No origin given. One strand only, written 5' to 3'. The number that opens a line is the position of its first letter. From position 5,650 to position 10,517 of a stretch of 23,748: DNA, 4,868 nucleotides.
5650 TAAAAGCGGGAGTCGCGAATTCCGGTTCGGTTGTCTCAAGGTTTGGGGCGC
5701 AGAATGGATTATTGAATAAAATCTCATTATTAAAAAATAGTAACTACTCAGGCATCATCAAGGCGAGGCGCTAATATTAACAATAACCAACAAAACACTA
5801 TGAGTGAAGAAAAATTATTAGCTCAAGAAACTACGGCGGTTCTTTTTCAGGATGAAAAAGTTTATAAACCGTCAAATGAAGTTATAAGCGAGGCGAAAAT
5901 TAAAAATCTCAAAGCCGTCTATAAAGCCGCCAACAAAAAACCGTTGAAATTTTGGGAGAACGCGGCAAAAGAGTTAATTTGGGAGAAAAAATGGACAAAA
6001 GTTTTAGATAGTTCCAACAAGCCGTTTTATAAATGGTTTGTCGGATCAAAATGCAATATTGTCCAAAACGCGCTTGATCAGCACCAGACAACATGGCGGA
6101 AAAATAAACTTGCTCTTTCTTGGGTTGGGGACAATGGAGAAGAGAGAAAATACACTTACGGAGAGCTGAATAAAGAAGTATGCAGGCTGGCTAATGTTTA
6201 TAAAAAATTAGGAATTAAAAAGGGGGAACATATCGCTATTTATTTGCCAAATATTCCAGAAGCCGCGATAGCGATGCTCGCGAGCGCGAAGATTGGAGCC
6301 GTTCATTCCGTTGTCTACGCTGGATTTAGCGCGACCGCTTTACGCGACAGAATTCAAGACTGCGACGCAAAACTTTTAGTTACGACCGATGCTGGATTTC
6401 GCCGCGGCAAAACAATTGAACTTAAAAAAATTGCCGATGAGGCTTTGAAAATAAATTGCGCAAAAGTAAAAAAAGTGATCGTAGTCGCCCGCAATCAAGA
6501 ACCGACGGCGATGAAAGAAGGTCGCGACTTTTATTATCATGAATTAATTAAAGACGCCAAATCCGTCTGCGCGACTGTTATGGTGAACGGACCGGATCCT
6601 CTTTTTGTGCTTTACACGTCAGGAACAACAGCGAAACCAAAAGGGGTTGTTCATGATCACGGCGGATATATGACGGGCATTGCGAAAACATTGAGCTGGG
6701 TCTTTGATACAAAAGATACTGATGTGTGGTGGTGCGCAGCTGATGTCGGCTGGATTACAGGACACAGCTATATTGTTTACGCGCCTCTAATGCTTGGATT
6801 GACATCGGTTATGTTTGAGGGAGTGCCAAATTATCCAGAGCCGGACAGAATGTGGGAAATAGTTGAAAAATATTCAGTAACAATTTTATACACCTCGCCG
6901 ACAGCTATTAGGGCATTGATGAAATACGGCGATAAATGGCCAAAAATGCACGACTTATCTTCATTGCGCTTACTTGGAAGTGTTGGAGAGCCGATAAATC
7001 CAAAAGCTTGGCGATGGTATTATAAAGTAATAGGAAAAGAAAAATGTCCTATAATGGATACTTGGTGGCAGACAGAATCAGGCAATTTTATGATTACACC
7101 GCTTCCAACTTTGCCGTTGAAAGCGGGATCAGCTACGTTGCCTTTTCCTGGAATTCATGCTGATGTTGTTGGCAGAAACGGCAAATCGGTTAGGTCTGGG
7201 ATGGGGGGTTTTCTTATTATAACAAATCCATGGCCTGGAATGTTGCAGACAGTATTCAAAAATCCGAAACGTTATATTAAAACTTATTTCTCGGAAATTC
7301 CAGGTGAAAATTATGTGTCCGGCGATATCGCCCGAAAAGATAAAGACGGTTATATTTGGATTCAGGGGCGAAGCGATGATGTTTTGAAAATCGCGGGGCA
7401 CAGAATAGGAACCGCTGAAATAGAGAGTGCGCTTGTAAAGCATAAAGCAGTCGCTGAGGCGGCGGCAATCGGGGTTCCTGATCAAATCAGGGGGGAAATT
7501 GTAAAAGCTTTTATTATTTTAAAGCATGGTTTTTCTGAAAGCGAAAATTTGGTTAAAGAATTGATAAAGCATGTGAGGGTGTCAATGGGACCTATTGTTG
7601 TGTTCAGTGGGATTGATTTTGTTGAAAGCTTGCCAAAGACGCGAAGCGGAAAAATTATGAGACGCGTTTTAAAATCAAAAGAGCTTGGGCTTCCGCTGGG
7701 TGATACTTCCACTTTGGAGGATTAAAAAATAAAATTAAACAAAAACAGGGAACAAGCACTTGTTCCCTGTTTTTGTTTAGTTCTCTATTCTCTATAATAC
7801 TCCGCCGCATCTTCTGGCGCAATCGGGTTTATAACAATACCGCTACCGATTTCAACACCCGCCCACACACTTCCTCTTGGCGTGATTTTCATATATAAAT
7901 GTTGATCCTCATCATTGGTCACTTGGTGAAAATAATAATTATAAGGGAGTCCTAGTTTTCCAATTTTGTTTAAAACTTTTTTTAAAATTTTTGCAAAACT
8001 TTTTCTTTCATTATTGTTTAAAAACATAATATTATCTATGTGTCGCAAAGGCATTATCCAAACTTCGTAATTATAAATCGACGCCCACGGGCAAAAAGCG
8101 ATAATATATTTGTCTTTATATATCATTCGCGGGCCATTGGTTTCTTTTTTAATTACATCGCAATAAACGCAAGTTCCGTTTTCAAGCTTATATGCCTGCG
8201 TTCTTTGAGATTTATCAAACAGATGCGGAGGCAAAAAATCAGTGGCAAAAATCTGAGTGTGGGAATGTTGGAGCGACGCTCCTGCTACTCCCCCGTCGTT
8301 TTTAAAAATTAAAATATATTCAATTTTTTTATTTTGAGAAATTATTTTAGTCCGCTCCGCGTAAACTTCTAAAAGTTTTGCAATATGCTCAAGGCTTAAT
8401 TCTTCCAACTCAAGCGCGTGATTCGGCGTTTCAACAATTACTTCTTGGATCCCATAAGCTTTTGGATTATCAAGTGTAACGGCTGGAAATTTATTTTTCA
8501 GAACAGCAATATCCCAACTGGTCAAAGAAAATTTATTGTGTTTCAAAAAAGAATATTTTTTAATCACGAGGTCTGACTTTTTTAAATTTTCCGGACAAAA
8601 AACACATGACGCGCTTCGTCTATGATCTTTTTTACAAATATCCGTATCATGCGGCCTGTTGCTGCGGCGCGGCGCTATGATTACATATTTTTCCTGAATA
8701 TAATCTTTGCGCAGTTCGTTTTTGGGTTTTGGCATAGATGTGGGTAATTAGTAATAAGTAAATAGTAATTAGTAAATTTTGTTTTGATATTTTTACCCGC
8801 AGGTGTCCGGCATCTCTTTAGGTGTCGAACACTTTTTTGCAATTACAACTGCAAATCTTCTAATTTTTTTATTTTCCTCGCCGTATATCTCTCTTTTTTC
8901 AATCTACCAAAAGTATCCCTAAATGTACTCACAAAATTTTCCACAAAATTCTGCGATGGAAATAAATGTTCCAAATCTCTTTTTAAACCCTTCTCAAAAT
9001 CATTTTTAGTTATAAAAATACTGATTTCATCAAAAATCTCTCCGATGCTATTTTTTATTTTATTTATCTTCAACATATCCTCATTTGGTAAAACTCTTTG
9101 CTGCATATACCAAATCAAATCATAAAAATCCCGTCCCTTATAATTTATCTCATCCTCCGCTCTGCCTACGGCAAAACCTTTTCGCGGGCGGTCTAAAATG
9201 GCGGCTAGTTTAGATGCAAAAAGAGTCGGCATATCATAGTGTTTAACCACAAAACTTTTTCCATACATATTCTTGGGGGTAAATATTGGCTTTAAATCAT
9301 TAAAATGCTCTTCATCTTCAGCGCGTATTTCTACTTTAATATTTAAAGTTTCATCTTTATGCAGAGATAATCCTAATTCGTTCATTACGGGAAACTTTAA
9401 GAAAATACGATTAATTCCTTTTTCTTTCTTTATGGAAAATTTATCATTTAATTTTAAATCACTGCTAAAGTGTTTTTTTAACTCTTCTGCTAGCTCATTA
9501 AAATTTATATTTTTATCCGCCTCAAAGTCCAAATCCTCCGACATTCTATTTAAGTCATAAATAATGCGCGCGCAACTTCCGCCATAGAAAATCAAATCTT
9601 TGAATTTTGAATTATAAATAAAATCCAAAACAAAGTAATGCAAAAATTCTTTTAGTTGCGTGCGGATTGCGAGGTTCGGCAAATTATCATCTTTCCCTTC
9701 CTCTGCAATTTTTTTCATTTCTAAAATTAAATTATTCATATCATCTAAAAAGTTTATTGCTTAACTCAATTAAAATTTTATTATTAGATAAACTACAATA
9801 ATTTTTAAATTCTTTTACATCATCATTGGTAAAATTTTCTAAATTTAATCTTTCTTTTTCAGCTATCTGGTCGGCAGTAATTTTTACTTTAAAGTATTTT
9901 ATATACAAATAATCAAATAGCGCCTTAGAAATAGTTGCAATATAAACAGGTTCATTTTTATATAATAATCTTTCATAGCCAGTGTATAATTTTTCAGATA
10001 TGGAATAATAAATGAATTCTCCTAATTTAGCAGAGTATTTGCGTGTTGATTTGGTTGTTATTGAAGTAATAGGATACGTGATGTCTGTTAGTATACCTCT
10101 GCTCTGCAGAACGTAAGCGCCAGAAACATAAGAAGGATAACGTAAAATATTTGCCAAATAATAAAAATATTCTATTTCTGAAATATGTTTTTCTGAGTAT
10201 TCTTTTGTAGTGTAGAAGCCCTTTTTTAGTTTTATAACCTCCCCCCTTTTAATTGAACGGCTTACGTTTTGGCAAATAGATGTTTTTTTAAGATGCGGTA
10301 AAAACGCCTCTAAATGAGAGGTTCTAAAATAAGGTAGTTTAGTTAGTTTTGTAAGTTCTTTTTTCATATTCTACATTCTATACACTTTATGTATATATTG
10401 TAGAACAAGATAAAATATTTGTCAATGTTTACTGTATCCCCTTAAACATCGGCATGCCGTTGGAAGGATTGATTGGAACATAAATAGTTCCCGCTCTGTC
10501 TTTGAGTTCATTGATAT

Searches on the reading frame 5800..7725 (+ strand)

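Call 65: search_protein_families(library=pfam, proteins=[window:5800-7725:+], max_evalue=0.00001)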
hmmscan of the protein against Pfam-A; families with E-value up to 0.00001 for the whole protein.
window:5800-7725:+ (641 aa): 3 families
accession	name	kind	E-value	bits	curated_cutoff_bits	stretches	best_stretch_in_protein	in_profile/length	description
PF00501.34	AMP-binding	-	1.2e-83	281.5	29.9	1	99-478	7-378/384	AMP-binding enzyme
PF13193.12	AMP-binding_C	-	5.6e-25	88.5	24.5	1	540-618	1-76/76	AMP-binding enzyme C-terminal domain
PF16177.11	ACAS_N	-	1.5e-18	66.7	27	1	38-91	2-55/55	Acetyl-coenzyme A synthetase N-terminus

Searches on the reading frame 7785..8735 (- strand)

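Call 3: search_protein_families(library=pfam, proteins=[window:7785-8735:-], max_evalue=0.1)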
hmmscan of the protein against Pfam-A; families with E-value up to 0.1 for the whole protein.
window:7785-8735:- (316 aa): 7 families
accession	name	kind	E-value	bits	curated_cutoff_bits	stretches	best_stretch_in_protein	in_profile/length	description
PF01087.27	GalP_UDP_transf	-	3.2e-16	60.7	22.1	1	11-169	17-184/184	Galactose-1-phosphate uridyl transferase, N-terminal domain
PF16285.10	DUF4931_N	-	7.7e-12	45.8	24.1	1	75-163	37-119/124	Domain of unknown function (DUF4931) N-terminal domain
PF16268.10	DUF4921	-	4.6e-08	32.9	28.5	1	127-310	210-389/425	Domain of unknown function (DUF4921)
PF01230.28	HIT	-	1e-07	32.9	21.5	2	203-261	7-65/98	HIT domain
PF02744.22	GalP_UDP_tr_C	-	1.9e-05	24.9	29.2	1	178-271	4-101/165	Galactose-1-phosphate uridyl transferase, C-terminal domain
PF11969.13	DcpS_C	-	0.0092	16.9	24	0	189-258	2-70/114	Scavenger mRNA decapping enzyme C-term binding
PF19327.4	Ap4A_phos_N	-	0.017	15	23.1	1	142-167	137-162/177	Ap4A phosphorylase N-terminal domain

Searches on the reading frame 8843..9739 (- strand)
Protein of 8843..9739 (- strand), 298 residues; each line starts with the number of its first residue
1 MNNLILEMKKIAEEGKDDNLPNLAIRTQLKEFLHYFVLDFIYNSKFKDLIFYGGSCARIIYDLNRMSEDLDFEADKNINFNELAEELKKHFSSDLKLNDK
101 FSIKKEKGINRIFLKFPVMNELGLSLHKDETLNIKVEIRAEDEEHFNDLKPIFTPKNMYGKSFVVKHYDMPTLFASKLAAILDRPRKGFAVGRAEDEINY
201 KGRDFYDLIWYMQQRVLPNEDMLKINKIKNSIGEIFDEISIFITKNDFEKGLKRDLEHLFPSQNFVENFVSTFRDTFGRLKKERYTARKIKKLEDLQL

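Call 3: search_protein_families(library=pfam, proteins=[window:8843-9739:-], max_evalue=0.1)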
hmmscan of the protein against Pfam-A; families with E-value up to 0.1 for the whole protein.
window:8843-9739:- (298 aa): 1 family
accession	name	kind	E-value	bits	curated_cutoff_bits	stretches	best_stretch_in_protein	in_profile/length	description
PF08843.17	AbiEii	-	1.6e-19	71.2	22.5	1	44-256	10-216/238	Nucleotidyl transferase AbiEii toxin, Type IV TA system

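Call 4: search_protein_families(library=padloc, proteins=[window:8843-9739:-], max_evalue=0.1)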
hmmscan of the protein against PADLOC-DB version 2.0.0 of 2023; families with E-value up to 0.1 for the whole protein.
window:8843-9739:- (298 aa): 18 families
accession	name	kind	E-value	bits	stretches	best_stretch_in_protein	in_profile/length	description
PDLC02293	AbiEii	-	4e-32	109.8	1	26-259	18-233/270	AbiEii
PDLC02313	AbiEii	-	9.3e-25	85.6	1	26-276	20-250/254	AbiEii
PDLC02296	AbiEii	-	8.9e-17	59.2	1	29-275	25-268/282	AbiEii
PDLC02304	AbiEii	-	3.1e-15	54.8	1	28-264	21-242/260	AbiEii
PDLC02323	AbiEii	-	4.9e-15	53.8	1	26-259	17-229/248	AbiEii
PDLC02307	AbiEii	-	1.2e-11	42.8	1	43-216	17-149/219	AbiEii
PDLC02330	AbiEii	-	2.6e-11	41.7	1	30-185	7-147/219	AbiEii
PDLC02294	AbiEii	-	2.5e-08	32.1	1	48-225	44-199/260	AbiEii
PDLC02328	AbiEii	-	8.7e-08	30.3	1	45-229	11-161/203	AbiEii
PDLC02292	AbiEii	-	1.4e-06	26.4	1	34-261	34-249/283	AbiEii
PDLC02324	AbiEii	-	2e-06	25.8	1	46-259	24-200/231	AbiEii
PDLC02303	AbiEii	-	0.00033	18.2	1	33-95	25-86/249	AbiEii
PDLC02317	AbiEii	-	0.00036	17.6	1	38-80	31-76/396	AbiEii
PDLC02306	AbiEii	-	0.0004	18.1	1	47-95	39-86/280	AbiEii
PDLC02297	AbiEii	-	0.0005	17.5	1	47-96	43-93/307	AbiEii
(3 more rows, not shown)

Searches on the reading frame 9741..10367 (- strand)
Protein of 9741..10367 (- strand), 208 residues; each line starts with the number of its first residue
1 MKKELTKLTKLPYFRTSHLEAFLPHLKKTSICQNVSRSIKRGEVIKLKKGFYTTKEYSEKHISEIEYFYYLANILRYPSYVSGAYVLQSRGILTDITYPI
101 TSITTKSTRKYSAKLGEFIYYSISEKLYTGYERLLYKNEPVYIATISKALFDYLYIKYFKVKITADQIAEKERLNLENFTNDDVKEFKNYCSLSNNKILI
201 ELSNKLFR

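Call 3: search_protein_families(library=pfam, proteins=[window:9741-10367:-], max_evalue=0.1)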
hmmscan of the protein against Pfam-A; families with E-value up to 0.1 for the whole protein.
window:9741-10367:- (208 aa): 0 families

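Call 4: search_protein_families(library=padloc, proteins=[window:9741-10367:-], max_evalue=0.1)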
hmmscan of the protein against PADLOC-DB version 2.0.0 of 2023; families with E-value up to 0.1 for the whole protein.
window:9741-10367:- (208 aa): 14 families
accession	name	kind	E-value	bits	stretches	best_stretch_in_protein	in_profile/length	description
PDLC02241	AbiEi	-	3e-36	123.1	1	7-204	9-192/199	AbiEi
PDLC02230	AbiEi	-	2.6e-27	93.8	1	17-200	7-183/192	AbiEi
PDLC02272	AbiEi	-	2.2e-24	84.4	1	7-199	9-187/200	AbiEi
PDLC02240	AbiEi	-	2e-13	48.4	1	33-197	36-205/216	AbiEi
PDLC02274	AbiEi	-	1.9e-10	38.8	1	35-197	38-201/217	AbiEi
PDLC02255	AbiEi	-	2.1e-10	38.5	1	27-157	29-148/186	AbiEi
PDLC02267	AbiEi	-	6.8e-09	33.5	1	10-155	17-153/252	AbiEi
PDLC02232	AbiEi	-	7.6e-08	30.4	1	13-152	20-158/177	AbiEi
PDLC02226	AbiEi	-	0.00012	20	1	20-114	23-119/202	AbiEi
PDLC02252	AbiEi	-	0.00048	17.8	1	11-77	15-80/259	AbiEi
PDLC02271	AbiEi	-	0.001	16.3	1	25-156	34-168/263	AbiEi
PDLC02266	AbiEi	-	0.0036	14.7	1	13-68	17-73/258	AbiEi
PDLC02280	AbiEi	-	0.007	14.6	1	131-166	73-107/153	AbiEi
PDLC02265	AbiEi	-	0.012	13.3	1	33-154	30-148/198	AbiEi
